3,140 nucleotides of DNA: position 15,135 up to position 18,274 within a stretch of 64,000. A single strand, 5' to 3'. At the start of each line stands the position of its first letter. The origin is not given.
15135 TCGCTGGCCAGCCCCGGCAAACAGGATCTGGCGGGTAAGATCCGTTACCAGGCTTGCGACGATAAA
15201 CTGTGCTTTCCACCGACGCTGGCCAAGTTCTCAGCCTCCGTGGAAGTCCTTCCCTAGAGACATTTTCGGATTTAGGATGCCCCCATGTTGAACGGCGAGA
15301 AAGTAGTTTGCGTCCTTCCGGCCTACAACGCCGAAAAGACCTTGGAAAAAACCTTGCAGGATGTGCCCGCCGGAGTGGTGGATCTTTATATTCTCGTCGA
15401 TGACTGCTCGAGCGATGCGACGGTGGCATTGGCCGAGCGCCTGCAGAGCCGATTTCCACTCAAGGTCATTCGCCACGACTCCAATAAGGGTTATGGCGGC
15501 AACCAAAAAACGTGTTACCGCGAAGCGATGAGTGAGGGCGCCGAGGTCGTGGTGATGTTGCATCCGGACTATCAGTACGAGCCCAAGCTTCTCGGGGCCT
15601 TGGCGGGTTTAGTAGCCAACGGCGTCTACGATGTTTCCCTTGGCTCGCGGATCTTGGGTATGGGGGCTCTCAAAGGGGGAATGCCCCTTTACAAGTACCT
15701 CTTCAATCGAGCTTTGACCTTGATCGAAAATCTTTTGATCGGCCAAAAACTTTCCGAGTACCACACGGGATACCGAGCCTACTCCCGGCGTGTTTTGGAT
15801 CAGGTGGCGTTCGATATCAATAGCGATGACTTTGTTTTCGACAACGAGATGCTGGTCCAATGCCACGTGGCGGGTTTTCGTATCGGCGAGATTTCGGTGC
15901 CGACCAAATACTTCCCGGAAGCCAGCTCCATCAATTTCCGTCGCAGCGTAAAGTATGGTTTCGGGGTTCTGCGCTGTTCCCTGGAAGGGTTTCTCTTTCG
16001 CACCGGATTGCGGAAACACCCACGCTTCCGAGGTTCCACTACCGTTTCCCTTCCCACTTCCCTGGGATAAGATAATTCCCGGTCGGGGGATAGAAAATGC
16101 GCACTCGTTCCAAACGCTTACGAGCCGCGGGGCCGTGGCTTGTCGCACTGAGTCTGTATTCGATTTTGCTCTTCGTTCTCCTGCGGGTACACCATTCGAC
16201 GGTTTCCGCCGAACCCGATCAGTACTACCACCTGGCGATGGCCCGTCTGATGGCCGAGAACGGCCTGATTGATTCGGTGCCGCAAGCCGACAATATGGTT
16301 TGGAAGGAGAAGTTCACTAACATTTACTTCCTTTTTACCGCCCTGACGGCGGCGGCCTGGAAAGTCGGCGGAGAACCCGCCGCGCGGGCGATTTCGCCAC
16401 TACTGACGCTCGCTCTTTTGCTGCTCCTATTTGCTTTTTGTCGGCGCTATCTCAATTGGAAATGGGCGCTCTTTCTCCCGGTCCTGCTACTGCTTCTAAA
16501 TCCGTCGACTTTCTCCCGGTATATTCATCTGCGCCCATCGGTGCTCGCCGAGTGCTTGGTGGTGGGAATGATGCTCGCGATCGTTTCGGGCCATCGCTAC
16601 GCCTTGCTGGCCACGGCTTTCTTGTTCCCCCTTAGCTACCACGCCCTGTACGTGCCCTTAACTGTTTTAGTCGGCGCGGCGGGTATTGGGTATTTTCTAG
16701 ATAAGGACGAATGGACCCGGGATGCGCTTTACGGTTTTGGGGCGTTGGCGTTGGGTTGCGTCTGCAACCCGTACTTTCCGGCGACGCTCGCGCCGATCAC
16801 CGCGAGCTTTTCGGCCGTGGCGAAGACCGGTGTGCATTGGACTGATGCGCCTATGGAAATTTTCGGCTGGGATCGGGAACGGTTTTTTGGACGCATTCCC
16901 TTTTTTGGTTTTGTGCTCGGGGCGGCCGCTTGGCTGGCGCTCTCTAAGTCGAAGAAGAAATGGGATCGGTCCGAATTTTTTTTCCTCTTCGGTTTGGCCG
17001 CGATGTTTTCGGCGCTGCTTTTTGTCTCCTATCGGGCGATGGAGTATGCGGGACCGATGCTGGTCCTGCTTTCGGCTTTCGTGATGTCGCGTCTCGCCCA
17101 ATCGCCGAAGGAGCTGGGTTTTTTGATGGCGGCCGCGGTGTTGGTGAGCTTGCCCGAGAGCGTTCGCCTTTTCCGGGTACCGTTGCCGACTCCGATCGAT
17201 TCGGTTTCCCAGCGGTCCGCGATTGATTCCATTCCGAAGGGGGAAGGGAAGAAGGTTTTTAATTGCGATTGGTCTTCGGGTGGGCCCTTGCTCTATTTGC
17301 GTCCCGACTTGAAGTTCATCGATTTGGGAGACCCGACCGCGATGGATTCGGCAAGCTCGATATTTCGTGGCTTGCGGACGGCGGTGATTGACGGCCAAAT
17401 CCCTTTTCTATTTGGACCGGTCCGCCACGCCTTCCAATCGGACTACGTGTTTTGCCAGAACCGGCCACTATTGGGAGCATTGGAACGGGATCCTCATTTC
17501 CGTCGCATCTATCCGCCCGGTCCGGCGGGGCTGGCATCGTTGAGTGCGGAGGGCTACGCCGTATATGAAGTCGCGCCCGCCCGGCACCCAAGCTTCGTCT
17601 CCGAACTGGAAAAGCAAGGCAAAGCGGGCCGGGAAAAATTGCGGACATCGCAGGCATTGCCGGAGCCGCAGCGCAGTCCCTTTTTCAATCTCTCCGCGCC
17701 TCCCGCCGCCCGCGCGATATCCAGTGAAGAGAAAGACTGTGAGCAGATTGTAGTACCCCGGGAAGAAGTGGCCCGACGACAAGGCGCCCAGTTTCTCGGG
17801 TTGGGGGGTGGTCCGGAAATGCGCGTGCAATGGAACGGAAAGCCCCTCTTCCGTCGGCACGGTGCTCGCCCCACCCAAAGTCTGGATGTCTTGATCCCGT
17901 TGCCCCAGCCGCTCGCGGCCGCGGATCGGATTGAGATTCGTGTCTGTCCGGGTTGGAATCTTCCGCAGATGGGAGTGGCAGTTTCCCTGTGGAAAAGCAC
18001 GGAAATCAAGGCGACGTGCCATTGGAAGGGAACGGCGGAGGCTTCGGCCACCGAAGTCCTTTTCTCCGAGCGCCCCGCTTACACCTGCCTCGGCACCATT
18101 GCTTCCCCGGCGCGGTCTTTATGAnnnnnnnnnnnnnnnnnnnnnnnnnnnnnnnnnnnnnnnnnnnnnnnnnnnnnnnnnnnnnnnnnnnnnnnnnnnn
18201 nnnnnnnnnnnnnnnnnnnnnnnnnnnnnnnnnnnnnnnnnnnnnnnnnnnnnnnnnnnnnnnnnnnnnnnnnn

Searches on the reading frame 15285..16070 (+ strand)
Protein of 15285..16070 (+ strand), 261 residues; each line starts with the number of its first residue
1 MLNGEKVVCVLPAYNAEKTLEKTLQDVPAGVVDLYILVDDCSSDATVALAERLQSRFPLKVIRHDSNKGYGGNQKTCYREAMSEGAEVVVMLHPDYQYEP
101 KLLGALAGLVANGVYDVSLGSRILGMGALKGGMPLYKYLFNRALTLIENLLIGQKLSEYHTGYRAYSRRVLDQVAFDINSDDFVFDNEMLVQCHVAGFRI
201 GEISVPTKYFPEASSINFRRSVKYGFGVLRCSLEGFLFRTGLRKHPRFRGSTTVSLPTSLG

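Call 10: search_protein_families(library=pfam, proteins=[window:15285-16070:+], max_evalue=0.01)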
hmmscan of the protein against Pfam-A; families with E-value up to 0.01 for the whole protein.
window:15285-16070:+ (261 aa): 1 family
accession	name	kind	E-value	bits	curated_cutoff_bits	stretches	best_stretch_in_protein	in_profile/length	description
PF00535.33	Glycos_transf_2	-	3.7e-21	76.2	23.3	1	10-173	3-166/168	Glycosyl transferase family 2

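Call 64: search_protein_families(library=ncbifam, proteins=[window:15285-16070:+], max_evalue=0.01)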
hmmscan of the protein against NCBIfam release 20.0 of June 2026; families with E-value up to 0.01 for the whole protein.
window:15285-16070:+ (261 aa): 14 families
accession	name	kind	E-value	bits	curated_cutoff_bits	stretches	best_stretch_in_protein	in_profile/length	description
NF041391.1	DPhHxTase_Halo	equivalog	1.6e-13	50.2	375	1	13-205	3-181/213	dolichyl-phosphate hexose transferase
TIGR04182.1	glyco_TIGR04182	equivalog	1.6e-12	47.4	325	1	7-216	2-199/293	S-layer glycoprotein N-glycosyltransferase AglJ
NF058614.1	PPMAGASynPpgS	equivalog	4.4e-12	45.9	370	1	8-209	3-198/226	polyprenyl-phospho-N-acetylgalactosaminyl synthase PpgS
TIGR03965.1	mycofact_glyco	equivalog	2.4e-07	30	280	1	6-125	75-193/467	mycofactocin biosynthesis glycosyltransferase MftF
NF047588.1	GlcsyltransPgfSStrep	equivalog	1.4e-05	24.5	500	1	6-174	2-167/308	glycosyltransferase PgfS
NF041875.1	EPS_EpsD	equivalog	1.9e-05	24.2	370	1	9-125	3-118/325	exopolysaccharide biosynthesis glycosyltransferase EpsD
TIGR04283.1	glyco_like_mftF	equivalog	5.2e-05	22.9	182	1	10-110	4-97/221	TIGR04283 family arsenosugar biosynthesis glycosyltransferase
NF047683.1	TeichurnBiosyTuaG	equivalog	6.6e-05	22.7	400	1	5-76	6-80/252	teichuronic acid biosynthesis protein TuaG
NF007986.1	PRK10714.1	equivalog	7e-05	22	529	1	5-173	6-171/316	undecaprenyl-phosphate 4-deoxy-4-formamido-L-arabinose transferase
TIGR03937.1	PgaC_IcaA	equivalog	9.7e-05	21.5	422.3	1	5-82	45-125/407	poly-beta-1,6-N-acetyl-D-glucosamine synthase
NF007482.0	PRK10073.1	equivalog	0.00046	19.3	423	1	5-78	6-81/334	glycosyltransferase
NF010496.0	PRK13915.1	equivalog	0.00086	18.5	262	1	4-56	30-87/307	glucosyl-3-phosphoglycerate synthase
NF053739.1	GlytfEpsEBac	equivalog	0.0018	17.3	450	1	6-83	2-83/265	glycosyltransferase EpsE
TIGR01556.1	rhamnosyltran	subfamily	0.0045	16.2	200.55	1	34-114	22-102/281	rhamnosyltransferase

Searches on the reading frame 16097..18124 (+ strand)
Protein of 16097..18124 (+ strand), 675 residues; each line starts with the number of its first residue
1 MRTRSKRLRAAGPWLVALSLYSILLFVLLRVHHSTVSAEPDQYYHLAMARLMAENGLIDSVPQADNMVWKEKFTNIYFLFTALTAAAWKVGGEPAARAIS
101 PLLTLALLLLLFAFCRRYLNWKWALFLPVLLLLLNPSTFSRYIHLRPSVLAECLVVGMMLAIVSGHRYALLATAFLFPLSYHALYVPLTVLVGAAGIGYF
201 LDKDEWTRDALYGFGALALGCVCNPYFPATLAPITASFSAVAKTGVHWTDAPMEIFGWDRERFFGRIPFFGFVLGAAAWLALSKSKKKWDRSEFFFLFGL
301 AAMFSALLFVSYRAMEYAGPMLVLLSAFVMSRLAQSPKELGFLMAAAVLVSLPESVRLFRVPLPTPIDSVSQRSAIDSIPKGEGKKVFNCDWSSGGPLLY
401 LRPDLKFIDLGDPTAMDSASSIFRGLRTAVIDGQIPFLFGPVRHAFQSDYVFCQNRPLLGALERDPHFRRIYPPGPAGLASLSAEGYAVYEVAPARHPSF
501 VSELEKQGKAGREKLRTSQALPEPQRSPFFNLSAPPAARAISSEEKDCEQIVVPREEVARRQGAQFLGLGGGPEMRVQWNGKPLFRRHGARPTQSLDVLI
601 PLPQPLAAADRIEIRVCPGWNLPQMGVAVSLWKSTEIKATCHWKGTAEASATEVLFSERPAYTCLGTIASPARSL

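Call 10: search_protein_families(library=pfam, proteins=[window:16097-18124:+], max_evalue=0.01)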
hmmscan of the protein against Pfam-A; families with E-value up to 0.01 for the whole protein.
window:16097-18124:+ (675 aa): 0 families

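Call 64: search_protein_families(library=ncbifam, proteins=[window:16097-18124:+], max_evalue=0.01)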
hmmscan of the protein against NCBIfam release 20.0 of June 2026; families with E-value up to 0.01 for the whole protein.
window:16097-18124:+ (675 aa): 0 families

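Call 102: search_protein_families(library=pfam, proteins=[window:16097-18124:+], max_evalue=10)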
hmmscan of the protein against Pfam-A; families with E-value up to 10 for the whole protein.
window:16097-18124:+ (675 aa): 2 families
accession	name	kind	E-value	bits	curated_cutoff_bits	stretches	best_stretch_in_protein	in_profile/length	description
PF14897.12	EpsG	-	0.038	13.6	30.1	1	102-340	70-295/326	EpsG family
PF12036.14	DUF3522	-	2.5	8.7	29.3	1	269-318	126-176/188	Protein of unknown function (DUF3522)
